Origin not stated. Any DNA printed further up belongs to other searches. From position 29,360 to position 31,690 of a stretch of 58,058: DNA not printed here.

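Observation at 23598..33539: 10-kb island joining an NAD salvage/turnover gene set to a vWA / Ser-Thr kinase / PP2C signalling triad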

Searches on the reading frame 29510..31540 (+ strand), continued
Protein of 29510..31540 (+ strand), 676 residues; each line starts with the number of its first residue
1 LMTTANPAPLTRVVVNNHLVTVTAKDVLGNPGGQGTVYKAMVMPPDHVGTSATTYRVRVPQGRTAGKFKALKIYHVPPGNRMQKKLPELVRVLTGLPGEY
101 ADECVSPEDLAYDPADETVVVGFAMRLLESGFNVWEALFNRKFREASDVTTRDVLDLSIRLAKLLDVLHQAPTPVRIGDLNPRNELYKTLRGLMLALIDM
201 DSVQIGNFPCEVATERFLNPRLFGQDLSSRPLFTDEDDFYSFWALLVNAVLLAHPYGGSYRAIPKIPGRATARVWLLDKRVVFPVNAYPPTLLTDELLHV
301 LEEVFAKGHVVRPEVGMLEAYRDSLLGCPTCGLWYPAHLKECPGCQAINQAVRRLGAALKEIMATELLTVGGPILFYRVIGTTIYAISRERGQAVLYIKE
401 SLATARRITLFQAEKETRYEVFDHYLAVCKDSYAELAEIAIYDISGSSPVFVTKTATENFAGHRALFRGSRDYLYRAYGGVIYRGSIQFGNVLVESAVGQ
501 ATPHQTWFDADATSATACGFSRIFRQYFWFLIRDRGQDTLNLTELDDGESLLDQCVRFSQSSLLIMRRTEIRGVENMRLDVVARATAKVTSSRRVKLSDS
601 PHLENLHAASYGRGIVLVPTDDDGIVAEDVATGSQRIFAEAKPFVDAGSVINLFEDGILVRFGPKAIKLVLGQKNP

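Call 110: search_protein_representatives(alignment_id=A6)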
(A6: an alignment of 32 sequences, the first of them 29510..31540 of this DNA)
Query: 32 sequences, 622 profile positions. Proteins with E-value up to 0.001 (for the whole library): 10676; up to 1e-10: 7243; up to 1e-30: 1318. The best 150 are listed.
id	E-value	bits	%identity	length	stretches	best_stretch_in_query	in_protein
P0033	1.7e-260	882.0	-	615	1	1-622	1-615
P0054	2.0e-240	815.8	-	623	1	1-622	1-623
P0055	3.3e-233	792.0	-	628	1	2-622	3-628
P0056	6.0e-232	787.8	-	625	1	3-621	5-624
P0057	1.2e-229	780.1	-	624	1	2-622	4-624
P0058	1.5e-229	779.8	-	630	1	1-622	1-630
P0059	2.4e-229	779.2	-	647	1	2-622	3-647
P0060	4.2e-229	778.4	-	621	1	1-621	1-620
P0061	1.3e-228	776.8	-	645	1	2-621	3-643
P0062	2.7e-226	769.1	-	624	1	1-620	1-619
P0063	3.3e-226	768.8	-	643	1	2-622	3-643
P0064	9.2e-226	767.3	-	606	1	3-622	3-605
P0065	1.1e-225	767.1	-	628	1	1-620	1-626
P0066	1.3e-225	766.8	-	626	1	1-622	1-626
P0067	3.9e-225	765.3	-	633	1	2-622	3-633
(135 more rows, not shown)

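Call 114: search_protein_families(library=padloc, alignment_id=A6, max_evalue=0.01)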
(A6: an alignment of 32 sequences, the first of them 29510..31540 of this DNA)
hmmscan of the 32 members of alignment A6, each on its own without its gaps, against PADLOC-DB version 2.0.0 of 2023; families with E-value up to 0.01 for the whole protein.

A. member 1, window:29510-31540:+ (676 aa): 0 families

B. families by the number of members that match (of 32 scanned): 10 families
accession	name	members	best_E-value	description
PDLC04047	PD-T4-6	13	5.5e-06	-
PDLC03921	MkoA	11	2.7e-06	-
PDLC04053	PD-T4-6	8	7.7e-05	-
PDLC04056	PD-T4-6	8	0.00011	-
PDLC04138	mad6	3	0.00089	mads_6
PDLC04041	PD-T4-6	3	0.0017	-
PDLC03920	MkoA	2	9.4e-06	-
PDLC04042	PD-T4-6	1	0.0015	-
PDLC01088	C3a189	1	0.0064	kinase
PDLC02375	Stk2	1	0.0085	-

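Call 120: search_protein_families(library=pfam, proteins=[L064:8013-10145:+, L064:10227-11513:+, L064:3525-5015:-, L067:11720-12937:+, L067:13180-13896:-, L067:6440-7741:+, L079:7510-8733:+, L079:9000-9680:+, L079:2483-3781:-, L067:14198-15256:-], max_evalue=0.001)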
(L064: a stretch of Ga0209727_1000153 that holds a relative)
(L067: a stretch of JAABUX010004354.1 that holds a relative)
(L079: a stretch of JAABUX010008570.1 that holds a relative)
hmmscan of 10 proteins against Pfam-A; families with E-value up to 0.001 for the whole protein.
L064:8013-10145:+ (710 aa): 3 families
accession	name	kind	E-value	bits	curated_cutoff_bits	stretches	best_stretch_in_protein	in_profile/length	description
PF00112.29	Peptidase_C1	-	4.5e-18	66.6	20.7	1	52-250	2-205/220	Papain family cysteine protease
PF00041.27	fn3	-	1.1e-10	42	25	0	465-545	2-80/84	Fibronectin type III domain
PF13529.12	Peptidase_C39_2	-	0.00029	21.9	24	1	142-235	60-143/143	Peptidase_C39 like family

L064:10227-11513:+ (428 aa): 2 families
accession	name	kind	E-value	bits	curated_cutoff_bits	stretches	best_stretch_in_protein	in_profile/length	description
PF01547.30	SBP_bac_1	-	7.4e-29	102.1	26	1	57-338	11-297/307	Bacterial extracellular solute-binding protein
PF13416.11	SBP_bac_8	-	2.9e-20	73.6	27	1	60-365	3-267/279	Bacterial extracellular solute-binding protein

L064:3525-5015:- (496 aa): 9 families
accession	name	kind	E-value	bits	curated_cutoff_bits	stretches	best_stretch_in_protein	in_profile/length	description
PF01593.30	Amino_oxidase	-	4.6e-19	69.5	19.8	1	15-480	2-438/443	Flavin containing amine oxidoreductase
PF13450.12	NAD_binding_8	-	8e-13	48.9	21.9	1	9-76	1-68/68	NAD(P)-binding Rossmann-like domain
PF01266.30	DAO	-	5.6e-09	36.4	27.9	1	6-41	1-37/353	FAD dependent oxidoreductase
PF00890.30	FAD_binding_2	-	5.4e-07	29.6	20.4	1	6-37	1-32/414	FAD binding domain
PF12831.13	FAD_oxidored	-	9.3e-07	28.9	27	1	6-43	1-38/416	FAD dependent oxidoreductase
PF07992.20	Pyr_redox_2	-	1.7e-06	28.1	26.1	1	5-36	1-33/291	Pyridine nucleotide-disulphide oxidoreductase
PF03486.20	HI0933_like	-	9.8e-06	25.6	50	1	6-40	2-36/244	HI0933-like protein Rossmann domain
PF00070.33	Pyr_redox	-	2.1e-05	25.4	22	0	7-37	2-32/82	Pyridine nucleotide-disulphide oxidoreductase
PF01946.23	Thi4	-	4.7e-05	23.2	26.2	1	6-42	19-56/235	Thi4 family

L067:11720-12937:+ (405 aa): 0 families

L067:13180-13896:- (238 aa): 0 families

L067:6440-7741:+ (433 aa): 0 families

L079:7510-8733:+ (407 aa): 0 families

L079:9000-9680:+ (226 aa): 0 families

L079:2483-3781:- (432 aa): 5 families
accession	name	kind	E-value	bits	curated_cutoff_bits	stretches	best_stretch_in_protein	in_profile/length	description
PF15902.12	Sortilin-Vps10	-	2.5e-11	43.5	33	1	308-431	3-115/446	Sortilin, neurotensin receptor 3,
PF13088.12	BNR_2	-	7.2e-10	39.1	31.4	1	105-221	84-204/277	BNR repeat-like domain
PF02012.26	BNR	-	2.8e-06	26.9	27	0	207-216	2-11/12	BNR/Asp-box repeat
PF24316.1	Tli3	-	9.9e-06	26.4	27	0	195-216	76-97/129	T6SS Tli3 immunity protein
PF13859.12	BNR_3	-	0.00037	20.4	27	0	409-426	194-211/308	BNR repeat-like domain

L067:14198-15256:- (352 aa): 8 families
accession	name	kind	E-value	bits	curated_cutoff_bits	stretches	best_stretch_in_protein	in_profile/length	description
PF01436.27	NHL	-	2.1e-30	103.6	20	2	161-187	1-27/28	NHL repeat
PF08450.18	SGL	-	6.2e-14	52.6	26.3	0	162-205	184-227/246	SMP-30/Gluconolactonase/LRE-like region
PF25021.1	TEN_NHL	-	2.5e-09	37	27.1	0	160-182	140-162/357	Teneurin NHL domain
PF06739.17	SBBP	-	2e-07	31.3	20.5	0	211-225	15-29/38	Beta-propeller repeat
PF22701.2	Mala_s_1-like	-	1.3e-05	25.5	27.5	0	167-320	4-138/195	Mal s 1 allergenic protein-like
PF24684.1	Vgb_lyase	-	1.5e-05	24.4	50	1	115-229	181-285/290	Virginiamycin B lyase family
PF20067.5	SSL_N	-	5.3e-05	23.4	18.9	0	113-139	19-44/46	Strictosidine synthase-like, N-terminal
PF13449.12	Phytase-like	-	9.8e-05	22.8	27.6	0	63-203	8-109/284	Esterase-like activity of phytase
